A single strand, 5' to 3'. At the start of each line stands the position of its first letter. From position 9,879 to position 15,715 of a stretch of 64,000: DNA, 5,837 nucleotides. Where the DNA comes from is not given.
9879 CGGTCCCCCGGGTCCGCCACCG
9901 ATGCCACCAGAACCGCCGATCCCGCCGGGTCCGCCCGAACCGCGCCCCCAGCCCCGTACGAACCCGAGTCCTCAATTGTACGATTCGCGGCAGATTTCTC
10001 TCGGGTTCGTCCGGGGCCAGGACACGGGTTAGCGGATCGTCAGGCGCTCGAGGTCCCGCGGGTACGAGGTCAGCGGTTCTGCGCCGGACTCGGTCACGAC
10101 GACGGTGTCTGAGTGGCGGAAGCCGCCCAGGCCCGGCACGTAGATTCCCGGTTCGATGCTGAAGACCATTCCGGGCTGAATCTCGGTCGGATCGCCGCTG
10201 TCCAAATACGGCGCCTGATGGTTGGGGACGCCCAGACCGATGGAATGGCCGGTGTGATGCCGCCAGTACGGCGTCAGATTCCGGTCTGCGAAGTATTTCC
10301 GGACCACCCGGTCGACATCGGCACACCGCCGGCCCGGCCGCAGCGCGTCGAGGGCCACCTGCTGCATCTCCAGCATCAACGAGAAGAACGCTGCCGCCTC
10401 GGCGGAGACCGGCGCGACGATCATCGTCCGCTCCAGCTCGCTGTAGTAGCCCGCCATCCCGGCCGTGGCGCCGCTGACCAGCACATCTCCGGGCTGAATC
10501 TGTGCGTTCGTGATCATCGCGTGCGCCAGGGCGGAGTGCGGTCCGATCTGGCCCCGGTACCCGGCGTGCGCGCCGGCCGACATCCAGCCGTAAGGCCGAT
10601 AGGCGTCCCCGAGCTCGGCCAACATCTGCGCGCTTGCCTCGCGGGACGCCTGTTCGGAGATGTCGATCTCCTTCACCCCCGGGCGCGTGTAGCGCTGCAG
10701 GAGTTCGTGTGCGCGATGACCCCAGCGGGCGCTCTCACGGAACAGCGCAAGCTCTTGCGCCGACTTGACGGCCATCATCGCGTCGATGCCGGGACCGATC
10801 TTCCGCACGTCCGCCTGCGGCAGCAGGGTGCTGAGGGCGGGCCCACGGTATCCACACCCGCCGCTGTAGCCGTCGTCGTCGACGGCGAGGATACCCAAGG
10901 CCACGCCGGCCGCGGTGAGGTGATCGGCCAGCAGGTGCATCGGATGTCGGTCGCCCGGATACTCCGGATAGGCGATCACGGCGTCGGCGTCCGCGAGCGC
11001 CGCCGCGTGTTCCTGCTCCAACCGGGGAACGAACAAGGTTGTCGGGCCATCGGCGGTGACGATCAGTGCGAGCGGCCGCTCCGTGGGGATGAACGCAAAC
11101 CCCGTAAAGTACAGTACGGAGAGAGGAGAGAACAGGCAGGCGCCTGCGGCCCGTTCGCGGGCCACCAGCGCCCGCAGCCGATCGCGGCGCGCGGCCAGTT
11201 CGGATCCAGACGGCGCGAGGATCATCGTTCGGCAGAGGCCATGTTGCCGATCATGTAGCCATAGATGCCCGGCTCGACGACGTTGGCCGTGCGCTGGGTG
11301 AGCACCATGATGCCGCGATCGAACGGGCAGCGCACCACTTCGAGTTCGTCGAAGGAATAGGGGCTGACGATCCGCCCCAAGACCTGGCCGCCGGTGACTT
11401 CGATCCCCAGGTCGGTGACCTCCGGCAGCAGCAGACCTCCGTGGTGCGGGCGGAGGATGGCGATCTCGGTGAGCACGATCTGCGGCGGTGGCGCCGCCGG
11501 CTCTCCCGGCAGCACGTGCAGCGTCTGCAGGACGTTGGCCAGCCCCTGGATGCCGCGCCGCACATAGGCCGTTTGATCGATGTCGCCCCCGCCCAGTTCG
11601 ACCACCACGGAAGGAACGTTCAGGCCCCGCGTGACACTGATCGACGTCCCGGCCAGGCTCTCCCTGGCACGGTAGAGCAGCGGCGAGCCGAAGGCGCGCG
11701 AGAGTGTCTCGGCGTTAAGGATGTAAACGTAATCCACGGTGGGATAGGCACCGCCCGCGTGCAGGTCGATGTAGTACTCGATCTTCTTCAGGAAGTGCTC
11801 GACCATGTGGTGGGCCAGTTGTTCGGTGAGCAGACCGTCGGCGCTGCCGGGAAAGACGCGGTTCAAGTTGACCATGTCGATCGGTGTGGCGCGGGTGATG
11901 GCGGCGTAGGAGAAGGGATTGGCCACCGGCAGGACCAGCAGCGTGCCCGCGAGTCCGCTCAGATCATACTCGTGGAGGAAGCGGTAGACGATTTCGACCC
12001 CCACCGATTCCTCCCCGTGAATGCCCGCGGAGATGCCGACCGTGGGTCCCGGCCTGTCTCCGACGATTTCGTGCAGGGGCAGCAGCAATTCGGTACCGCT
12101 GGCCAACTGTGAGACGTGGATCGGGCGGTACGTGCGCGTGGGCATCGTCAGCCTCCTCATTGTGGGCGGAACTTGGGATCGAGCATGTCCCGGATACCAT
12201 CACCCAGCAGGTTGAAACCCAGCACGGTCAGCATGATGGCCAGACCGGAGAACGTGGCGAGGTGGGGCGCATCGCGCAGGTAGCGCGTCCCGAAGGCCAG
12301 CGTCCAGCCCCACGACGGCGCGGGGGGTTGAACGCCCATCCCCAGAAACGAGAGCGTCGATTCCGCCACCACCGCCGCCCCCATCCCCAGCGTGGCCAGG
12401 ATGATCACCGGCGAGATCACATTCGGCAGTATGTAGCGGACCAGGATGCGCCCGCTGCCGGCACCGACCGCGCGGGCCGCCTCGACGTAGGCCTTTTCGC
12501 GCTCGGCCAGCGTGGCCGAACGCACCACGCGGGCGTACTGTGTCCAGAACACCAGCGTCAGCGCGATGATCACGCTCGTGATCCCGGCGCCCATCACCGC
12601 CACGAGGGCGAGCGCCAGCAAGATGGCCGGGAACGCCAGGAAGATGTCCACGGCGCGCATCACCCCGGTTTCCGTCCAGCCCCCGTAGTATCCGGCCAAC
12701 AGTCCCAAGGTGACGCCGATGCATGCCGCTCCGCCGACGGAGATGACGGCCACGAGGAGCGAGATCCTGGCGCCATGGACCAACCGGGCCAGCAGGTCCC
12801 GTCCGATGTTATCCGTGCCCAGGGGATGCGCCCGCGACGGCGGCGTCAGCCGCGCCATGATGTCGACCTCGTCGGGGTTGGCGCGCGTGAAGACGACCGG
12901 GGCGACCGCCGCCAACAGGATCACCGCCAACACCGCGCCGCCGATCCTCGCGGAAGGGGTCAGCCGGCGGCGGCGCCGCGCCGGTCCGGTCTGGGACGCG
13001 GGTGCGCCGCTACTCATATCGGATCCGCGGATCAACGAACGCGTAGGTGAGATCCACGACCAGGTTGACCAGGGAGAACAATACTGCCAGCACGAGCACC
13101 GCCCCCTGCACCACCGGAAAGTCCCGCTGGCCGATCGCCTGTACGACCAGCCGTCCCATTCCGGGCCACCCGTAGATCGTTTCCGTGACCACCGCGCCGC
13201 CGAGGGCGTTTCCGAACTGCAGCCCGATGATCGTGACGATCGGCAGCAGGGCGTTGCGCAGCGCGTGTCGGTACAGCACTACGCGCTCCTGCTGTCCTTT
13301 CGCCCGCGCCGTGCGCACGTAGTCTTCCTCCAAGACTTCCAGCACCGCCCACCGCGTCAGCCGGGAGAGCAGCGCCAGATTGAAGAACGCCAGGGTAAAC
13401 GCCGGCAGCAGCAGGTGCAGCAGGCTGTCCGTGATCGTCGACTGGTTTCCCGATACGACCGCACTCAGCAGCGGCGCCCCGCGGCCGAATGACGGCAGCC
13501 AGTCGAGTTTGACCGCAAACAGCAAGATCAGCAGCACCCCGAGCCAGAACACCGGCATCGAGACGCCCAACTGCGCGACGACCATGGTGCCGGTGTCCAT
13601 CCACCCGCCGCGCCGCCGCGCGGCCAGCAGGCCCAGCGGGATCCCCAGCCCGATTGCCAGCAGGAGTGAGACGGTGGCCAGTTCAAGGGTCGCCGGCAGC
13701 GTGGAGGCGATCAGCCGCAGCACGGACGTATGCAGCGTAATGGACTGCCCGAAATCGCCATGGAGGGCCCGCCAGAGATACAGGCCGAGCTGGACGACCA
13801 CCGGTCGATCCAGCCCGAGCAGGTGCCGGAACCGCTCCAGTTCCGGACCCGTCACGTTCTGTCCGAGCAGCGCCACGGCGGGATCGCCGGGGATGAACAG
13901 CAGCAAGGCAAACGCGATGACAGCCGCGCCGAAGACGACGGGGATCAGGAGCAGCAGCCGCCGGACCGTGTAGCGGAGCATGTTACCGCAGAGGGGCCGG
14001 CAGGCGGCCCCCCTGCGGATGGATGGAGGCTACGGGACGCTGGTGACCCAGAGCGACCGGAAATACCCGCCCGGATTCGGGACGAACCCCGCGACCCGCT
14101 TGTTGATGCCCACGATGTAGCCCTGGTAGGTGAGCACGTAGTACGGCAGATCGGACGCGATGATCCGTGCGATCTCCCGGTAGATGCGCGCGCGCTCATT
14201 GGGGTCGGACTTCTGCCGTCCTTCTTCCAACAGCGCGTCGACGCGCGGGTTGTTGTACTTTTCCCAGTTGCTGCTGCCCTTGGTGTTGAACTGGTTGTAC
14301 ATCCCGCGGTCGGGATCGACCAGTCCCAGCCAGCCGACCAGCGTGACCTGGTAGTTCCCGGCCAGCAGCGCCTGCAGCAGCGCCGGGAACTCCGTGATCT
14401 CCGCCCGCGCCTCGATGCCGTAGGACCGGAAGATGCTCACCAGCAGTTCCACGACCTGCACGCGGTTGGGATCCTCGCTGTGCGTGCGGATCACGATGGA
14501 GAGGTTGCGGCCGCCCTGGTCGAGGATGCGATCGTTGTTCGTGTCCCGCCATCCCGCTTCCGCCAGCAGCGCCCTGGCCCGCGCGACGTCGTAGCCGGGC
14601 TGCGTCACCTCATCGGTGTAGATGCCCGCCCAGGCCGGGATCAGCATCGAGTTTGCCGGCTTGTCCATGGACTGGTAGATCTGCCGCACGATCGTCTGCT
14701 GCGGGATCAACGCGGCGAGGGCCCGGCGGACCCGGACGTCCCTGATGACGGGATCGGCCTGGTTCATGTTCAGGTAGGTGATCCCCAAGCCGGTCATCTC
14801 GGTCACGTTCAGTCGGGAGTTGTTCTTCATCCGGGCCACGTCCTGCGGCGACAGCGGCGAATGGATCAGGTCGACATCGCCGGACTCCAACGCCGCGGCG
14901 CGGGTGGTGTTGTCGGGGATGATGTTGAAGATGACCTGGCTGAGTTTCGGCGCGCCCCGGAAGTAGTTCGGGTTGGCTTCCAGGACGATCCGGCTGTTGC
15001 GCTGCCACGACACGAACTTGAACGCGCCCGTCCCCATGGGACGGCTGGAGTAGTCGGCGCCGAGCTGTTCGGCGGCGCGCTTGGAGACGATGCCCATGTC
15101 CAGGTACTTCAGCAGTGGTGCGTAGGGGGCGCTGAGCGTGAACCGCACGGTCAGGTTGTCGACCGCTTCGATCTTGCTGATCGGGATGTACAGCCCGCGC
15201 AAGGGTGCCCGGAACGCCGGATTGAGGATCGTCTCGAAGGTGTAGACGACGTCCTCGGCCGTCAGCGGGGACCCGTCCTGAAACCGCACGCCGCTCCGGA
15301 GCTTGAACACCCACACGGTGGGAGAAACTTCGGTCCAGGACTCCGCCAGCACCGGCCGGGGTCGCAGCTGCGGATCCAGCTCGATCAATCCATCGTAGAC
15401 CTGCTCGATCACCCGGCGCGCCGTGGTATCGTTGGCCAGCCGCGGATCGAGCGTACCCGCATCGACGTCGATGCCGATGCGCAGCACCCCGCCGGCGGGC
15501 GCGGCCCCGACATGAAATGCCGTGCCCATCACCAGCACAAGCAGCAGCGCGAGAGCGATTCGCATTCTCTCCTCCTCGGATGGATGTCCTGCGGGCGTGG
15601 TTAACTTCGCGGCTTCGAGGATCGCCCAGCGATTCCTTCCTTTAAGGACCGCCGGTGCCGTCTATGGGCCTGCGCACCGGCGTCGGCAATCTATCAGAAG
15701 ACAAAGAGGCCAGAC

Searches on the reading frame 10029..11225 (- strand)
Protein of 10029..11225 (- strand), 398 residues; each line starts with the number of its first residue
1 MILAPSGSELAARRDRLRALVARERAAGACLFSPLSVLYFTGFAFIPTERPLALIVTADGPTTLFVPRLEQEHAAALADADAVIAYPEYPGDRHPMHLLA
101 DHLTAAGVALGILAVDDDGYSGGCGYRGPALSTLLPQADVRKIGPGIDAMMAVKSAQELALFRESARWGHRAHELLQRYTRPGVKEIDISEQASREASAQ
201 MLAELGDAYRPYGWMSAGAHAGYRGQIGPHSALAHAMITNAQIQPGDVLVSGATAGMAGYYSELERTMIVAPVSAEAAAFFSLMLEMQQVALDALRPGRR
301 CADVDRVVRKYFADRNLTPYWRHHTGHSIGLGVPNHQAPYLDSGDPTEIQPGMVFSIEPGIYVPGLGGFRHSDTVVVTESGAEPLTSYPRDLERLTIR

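Call 58: search_protein_families(library=pfam, max_evalue=0.001, proteins=[window:10029-11225:-])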
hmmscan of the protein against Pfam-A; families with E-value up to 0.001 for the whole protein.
window:10029-11225:- (398 aa): 2 families
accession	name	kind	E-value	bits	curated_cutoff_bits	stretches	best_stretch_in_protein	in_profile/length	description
PF00557.29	Peptidase_M24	-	3.5e-43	148.2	23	1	161-379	2-208/208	Metallopeptidase family M24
PF01321.24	Creatinase_N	-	1.6e-14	55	22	1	13-119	1-97/128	Creatinase/Prolidase N-terminal domain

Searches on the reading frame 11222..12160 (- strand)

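Call 58: search_protein_families(library=pfam, max_evalue=0.001, proteins=[window:11222-12160:-])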
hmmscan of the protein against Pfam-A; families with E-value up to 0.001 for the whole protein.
window:11222-12160:- (312 aa): 1 family
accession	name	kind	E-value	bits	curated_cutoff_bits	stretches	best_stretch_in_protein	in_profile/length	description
PF24827.1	AstE_AspA_cat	-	6e-25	88.4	25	1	37-212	1-190/192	Succinylglutamate desuccinylase/Aspartoacylase catalytic domain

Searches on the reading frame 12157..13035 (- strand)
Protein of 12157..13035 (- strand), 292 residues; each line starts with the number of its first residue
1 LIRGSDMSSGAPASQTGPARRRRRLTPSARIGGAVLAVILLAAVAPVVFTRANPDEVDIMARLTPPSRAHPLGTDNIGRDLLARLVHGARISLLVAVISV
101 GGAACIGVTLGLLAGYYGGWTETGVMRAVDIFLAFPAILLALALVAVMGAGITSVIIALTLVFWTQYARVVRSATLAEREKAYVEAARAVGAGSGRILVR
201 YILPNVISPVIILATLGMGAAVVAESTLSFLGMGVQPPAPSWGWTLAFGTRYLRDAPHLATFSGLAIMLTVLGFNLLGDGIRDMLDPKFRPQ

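Call 58: search_protein_families(library=pfam, max_evalue=0.001, proteins=[window:12157-13035:-])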
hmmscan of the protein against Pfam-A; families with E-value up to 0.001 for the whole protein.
window:12157-13035:- (292 aa): 1 family
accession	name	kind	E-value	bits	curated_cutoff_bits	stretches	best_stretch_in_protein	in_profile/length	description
PF00528.27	BPD_transp_1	-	2.3e-33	115.9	26.4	1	107-290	1-183/184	Binding-protein-dependent transport system inner membrane component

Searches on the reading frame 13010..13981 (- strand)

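Call 58: search_protein_families(library=pfam, max_evalue=0.001, proteins=[window:13010-13981:-])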
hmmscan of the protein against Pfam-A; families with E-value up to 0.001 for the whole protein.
window:13010-13981:- (323 aa): 2 families
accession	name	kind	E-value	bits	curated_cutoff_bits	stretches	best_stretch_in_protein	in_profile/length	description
PF00528.27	BPD_transp_1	-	2.2e-44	151.8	26.4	1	113-321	1-183/184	Binding-protein-dependent transport system inner membrane component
PF19300.4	BPD_transp_1_N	-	9.7e-12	45.5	23.8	1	1-101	1-113/114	Binding-prot-dependent transport system membrane comp, N-term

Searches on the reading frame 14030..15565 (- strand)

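Call 58: search_protein_families(library=pfam, max_evalue=0.001, proteins=[window:14030-15565:-])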
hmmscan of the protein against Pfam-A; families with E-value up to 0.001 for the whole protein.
window:14030-15565:- (511 aa): 1 family
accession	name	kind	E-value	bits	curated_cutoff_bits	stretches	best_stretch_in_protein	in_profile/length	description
PF00496.27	SBP_bac_5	-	3.7e-92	309.7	32.4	1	69-432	2-366/368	Bacterial extracellular solute-binding proteins, family 5 Middle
